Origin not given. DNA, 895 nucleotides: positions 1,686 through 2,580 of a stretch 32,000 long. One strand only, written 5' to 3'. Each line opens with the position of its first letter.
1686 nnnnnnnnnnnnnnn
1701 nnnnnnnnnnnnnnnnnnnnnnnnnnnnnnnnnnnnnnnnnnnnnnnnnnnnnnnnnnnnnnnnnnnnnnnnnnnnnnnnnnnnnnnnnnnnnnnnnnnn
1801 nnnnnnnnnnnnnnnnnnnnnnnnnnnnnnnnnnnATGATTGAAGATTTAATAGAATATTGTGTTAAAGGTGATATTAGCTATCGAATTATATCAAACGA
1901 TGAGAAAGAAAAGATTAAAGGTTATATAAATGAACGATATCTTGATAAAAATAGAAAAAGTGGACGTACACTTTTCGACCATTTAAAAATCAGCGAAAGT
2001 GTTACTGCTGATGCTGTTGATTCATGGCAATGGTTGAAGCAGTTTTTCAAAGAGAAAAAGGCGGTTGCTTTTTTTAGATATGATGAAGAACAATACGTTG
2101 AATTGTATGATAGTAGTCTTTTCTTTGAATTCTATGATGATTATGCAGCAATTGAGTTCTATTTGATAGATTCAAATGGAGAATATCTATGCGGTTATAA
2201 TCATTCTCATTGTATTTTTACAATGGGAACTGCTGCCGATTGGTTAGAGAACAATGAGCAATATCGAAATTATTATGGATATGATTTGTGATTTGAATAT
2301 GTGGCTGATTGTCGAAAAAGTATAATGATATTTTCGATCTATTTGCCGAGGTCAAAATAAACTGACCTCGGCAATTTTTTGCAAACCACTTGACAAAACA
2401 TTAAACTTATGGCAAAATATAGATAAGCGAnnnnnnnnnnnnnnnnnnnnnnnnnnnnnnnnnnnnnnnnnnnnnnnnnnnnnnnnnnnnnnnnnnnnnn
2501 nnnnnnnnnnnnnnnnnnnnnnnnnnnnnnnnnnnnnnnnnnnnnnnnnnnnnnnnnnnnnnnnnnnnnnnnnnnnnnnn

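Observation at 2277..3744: A second conserved handle at the 3' side: immunity-gene tail plus downstream sequence repeated after two unrelated immunity genes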

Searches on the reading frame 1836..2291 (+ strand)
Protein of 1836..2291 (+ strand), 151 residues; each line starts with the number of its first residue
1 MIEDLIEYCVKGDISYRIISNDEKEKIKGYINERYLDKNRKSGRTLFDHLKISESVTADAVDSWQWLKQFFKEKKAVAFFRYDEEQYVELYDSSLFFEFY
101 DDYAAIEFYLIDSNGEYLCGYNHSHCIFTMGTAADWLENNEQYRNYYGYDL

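Call 6: search_protein_families(library=pfam, proteins=[window:1836-2291:+], max_evalue=0.1)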
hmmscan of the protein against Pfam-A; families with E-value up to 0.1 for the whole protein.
window:1836-2291:+ (151 aa): 2 families
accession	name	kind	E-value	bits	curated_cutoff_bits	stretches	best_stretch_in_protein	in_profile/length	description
PF20541.3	DUF6756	-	0.0019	18.5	27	1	6-134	13-153/160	Family of unknown function (DUF6756)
PF00601.24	Flu_NS2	-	0.031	15.1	25.9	1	21-80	43-103/108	Influenza non-structural protein (NS2)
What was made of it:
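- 1836..2291 (+): imm1, the candidate immunity gene for Ntox47 (151 aa). Its last codons, GYDL*, belong to the relic. Weak DUF6756 match (call 6).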

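Call 13: find_homologous_proteins(query=window:1836-2291:+, max_evalue=0.01)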
Query window:1836-2291:+ (151 aa): 6 proteins with E <= 0.01 among 11 candidates.
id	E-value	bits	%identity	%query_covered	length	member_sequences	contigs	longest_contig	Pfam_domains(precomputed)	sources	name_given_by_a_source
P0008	2.6e-91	322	92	100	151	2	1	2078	-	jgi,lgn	jgi:hypothetical protein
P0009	8.2e-81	287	82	100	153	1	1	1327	-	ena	-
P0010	3.7e-75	269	79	100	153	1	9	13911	-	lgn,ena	-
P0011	4.2e-59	217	67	97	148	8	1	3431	-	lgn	-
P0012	2.5e-57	211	66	97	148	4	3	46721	-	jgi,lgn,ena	jgi:hypothetical protein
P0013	3.7e-52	194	58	98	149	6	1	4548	-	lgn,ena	-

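Call 20: find_encoding_contigs(protein=P0010, flank=6000, max_places=6)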
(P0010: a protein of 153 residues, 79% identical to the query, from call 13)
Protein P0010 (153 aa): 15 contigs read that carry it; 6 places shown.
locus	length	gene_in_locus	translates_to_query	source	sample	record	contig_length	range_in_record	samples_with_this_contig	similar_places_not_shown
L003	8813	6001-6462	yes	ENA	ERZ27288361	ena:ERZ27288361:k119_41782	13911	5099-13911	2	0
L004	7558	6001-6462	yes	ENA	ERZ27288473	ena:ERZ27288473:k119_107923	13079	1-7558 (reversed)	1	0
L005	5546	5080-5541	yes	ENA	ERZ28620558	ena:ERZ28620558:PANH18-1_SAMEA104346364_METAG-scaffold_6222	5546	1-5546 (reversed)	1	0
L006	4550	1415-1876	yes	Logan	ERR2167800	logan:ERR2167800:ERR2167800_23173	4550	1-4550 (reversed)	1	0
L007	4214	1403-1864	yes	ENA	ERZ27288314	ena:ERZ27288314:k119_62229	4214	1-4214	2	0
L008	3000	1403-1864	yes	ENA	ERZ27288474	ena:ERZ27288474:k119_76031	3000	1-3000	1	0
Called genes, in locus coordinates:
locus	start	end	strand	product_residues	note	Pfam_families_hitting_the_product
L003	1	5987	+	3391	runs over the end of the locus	PF00059:Lectin_C, PF00092:VWA, PF13519:VWA_2, PF13768:VWA_3, PF05593:RHS_repeat, PF25023:TEN_YD-shell, PF05593:RHS_repeat, PF25023:TEN_YD-shell, +14 more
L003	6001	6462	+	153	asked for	-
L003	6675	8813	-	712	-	?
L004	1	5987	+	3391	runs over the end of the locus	PF00059:Lectin_C, PF00092:VWA, PF13519:VWA_2, PF13768:VWA_3, PF05593:RHS_repeat, PF25023:TEN_YD-shell, PF05593:RHS_repeat, PF25023:TEN_YD-shell, +14 more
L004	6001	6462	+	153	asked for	-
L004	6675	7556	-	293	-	?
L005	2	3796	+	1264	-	?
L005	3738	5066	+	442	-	-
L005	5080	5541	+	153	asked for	-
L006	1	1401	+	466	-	?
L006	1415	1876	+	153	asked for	-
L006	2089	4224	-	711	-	PF28555:Helicase_dom, PF00176:SNF2-rel_dom, PF00271:Helicase_C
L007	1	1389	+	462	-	?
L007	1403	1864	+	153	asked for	-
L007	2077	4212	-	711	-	PF28555:Helicase_dom, PF00176:SNF2-rel_dom, PF00271:Helicase_C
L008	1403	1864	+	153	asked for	-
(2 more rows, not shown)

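Call 21: find_encoding_contigs(protein=P0012, flank=6000, max_places=4)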
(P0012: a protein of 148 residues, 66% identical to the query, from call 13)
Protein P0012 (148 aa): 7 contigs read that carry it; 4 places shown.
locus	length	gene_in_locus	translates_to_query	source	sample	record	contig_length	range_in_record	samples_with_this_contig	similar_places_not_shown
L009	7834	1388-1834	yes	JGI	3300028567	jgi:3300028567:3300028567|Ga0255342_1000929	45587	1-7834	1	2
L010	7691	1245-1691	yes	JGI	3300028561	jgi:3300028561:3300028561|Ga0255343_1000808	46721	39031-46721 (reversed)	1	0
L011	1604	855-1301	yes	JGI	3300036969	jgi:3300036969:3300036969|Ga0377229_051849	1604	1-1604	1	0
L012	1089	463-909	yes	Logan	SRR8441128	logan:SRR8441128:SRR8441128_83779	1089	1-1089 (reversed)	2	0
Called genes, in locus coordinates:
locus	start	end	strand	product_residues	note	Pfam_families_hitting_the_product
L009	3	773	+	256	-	?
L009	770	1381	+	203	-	PF15540:Ntox47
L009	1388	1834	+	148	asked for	-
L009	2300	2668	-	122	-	-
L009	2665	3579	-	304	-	-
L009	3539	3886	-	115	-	PF04203:Sortase (weak)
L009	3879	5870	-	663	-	-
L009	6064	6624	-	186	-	-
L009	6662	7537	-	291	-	PF08239:SH3_3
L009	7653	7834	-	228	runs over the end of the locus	PF00072:Response_reg, PF00486:Trans_reg_C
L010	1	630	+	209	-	?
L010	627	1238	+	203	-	PF15540:Ntox47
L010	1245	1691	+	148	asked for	-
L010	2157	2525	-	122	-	-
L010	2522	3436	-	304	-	-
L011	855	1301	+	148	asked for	-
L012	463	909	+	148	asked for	-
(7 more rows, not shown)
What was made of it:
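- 1836..2291 (+): It lies directly after Ntox47 toxins in the window, L003-8 and L009-12 (calls 20, 21).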

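Call 22: find_encoding_contigs(protein=P0008, flank=5000)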
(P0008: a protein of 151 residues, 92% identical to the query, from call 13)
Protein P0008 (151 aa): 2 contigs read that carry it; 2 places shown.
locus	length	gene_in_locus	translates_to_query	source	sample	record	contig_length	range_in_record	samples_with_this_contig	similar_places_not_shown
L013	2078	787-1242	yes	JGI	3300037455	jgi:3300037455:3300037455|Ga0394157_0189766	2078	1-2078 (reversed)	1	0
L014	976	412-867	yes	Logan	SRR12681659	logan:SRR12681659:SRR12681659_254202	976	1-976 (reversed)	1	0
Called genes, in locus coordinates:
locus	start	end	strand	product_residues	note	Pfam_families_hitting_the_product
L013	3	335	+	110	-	?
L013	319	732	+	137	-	PF14137:DUF4304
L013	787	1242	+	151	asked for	-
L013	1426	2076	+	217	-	?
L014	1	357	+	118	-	?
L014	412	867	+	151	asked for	-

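Call 23: find_encoding_contigs(protein=P0013, flank=5000)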
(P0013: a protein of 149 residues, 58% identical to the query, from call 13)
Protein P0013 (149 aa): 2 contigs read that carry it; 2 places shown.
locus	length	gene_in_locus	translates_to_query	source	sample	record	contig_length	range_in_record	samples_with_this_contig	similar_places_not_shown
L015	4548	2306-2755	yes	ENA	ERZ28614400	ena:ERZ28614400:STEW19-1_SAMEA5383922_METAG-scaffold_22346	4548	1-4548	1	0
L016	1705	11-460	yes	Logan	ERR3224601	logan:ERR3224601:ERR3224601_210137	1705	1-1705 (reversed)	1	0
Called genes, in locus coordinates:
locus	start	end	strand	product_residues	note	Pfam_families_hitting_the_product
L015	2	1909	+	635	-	?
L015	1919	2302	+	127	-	-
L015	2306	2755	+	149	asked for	-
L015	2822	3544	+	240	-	PF03193:RsgA_GTPase (faint), PF00009:GTP_EFTU (faint), PF01926:MMR_HSR1, PF02421:FeoB_N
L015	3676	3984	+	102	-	PF01371:Trp_repressor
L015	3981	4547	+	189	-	?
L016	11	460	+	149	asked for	-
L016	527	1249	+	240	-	PF03193:RsgA_GTPase (faint), PF00009:GTP_EFTU (faint), PF01926:MMR_HSR1, PF02421:FeoB_N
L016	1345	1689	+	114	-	PF01371:Trp_repressor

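Call 34: find_encoding_contigs(protein=P0009, flank=3000)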
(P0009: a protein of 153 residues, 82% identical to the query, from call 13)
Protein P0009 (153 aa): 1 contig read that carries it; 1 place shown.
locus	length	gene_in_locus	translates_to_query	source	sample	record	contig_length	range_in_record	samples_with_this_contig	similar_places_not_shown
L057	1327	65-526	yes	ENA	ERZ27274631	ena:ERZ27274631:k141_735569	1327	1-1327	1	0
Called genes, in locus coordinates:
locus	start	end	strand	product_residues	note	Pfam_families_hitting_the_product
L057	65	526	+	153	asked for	-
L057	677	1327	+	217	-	?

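Call 58: search_protein_families(library=ncbifam, proteins=[window:1836-2291:+, L013:310-732:+], max_evalue=0.01)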
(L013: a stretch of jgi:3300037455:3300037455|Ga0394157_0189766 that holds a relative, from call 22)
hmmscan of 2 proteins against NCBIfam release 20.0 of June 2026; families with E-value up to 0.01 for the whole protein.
window:1836-2291:+ (151 aa): 0 families

L013:310-732:+ (140 aa): 0 families

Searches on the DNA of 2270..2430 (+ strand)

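Call 40: search_dna_similar(query=window:2270-2430:+, collection=plasmids, mode=distant, max_evalue=0.01)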
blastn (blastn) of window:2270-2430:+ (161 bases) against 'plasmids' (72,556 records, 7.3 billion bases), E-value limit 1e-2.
No match.
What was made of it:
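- Tried and rejected: blastn of the block against the plasmid collection: no match (call 40).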
